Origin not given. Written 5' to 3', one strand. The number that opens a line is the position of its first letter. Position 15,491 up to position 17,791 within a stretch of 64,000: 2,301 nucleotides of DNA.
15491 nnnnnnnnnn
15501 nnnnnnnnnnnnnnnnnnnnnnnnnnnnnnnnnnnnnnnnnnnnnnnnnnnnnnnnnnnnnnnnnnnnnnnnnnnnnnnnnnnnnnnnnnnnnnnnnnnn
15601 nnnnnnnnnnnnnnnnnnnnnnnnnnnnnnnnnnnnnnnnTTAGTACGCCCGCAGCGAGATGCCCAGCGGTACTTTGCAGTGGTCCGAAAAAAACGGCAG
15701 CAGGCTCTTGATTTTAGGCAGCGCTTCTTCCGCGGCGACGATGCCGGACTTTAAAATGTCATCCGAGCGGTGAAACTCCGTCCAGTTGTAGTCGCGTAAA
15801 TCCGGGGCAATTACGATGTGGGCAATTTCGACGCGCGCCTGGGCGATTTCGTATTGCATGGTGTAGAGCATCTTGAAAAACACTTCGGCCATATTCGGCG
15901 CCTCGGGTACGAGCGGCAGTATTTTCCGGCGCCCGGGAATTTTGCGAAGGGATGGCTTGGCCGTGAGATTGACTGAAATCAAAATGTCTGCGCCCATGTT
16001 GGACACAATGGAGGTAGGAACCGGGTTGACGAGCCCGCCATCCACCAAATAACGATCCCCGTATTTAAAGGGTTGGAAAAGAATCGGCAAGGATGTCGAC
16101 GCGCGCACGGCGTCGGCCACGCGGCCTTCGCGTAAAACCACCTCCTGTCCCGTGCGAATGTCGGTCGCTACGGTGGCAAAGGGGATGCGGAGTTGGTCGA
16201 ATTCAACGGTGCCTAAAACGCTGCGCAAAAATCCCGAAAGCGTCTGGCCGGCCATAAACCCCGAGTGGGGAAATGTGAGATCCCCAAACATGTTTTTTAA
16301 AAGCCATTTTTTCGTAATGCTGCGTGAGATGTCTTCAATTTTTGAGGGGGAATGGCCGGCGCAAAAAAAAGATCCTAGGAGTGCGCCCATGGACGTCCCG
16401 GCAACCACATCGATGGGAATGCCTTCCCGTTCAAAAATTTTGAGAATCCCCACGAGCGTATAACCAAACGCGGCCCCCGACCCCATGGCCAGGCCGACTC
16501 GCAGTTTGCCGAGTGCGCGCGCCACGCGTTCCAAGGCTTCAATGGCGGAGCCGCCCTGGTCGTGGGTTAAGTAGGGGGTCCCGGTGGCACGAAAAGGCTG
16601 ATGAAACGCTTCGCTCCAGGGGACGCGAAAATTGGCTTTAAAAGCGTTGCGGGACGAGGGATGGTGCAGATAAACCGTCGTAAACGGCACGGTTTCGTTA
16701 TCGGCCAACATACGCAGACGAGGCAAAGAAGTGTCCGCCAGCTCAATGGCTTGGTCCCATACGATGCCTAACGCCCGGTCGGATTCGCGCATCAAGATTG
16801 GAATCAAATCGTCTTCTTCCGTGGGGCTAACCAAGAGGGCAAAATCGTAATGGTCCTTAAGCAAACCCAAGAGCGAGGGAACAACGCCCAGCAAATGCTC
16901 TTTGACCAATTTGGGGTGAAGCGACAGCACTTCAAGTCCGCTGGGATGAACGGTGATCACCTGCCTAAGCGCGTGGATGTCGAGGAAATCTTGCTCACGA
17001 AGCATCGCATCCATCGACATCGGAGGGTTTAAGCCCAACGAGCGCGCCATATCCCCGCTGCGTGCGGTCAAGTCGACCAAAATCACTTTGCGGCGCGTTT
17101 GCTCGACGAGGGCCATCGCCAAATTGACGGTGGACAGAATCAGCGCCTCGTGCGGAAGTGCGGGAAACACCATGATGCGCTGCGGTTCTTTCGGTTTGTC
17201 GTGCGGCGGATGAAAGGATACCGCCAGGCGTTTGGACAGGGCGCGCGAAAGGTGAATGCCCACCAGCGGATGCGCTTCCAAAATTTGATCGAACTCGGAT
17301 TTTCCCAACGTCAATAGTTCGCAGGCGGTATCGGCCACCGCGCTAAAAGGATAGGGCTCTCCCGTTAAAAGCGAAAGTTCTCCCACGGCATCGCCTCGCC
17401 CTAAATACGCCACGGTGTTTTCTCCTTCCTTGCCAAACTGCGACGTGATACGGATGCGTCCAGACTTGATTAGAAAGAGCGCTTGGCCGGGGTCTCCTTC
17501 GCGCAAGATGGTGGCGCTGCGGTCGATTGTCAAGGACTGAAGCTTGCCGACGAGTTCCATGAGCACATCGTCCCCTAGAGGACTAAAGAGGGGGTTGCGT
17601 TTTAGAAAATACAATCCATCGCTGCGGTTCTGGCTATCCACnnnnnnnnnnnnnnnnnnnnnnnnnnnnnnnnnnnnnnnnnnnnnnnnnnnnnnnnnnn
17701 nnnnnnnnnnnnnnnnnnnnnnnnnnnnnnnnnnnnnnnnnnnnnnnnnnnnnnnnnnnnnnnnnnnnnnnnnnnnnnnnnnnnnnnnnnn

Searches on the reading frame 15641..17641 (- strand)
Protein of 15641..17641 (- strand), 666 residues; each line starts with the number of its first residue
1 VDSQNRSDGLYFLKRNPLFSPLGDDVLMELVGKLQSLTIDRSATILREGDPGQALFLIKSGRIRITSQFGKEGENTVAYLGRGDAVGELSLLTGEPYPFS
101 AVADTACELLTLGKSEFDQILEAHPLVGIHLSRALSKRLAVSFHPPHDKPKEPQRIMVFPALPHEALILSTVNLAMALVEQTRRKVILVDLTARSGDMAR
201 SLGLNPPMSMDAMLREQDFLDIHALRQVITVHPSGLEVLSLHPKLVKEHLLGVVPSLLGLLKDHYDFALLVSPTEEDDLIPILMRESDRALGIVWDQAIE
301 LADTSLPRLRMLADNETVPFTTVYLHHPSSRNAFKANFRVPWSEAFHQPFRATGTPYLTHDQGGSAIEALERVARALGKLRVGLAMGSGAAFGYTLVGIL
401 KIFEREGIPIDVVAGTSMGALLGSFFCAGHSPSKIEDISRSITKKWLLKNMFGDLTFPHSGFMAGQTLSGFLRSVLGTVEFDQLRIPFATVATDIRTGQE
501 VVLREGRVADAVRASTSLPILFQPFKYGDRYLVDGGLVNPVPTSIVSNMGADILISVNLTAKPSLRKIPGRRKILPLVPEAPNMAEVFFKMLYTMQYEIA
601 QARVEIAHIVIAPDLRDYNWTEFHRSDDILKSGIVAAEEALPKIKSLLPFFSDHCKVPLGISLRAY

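Call 6: search_protein_families(library=pfam, proteins=[window:15641-17641:-], max_evalue=0.01)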
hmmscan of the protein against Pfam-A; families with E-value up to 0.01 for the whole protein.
window:15641-17641:- (666 aa): 2 families
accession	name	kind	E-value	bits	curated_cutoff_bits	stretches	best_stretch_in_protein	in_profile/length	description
PF01734.28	Patatin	-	1.1e-29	104.5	27.7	1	384-545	1-189/191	Patatin-like phospholipase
PF00027.35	cNMP_binding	-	7e-21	74.4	27.5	1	41-124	6-89/89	Cyclic nucleotide-binding domain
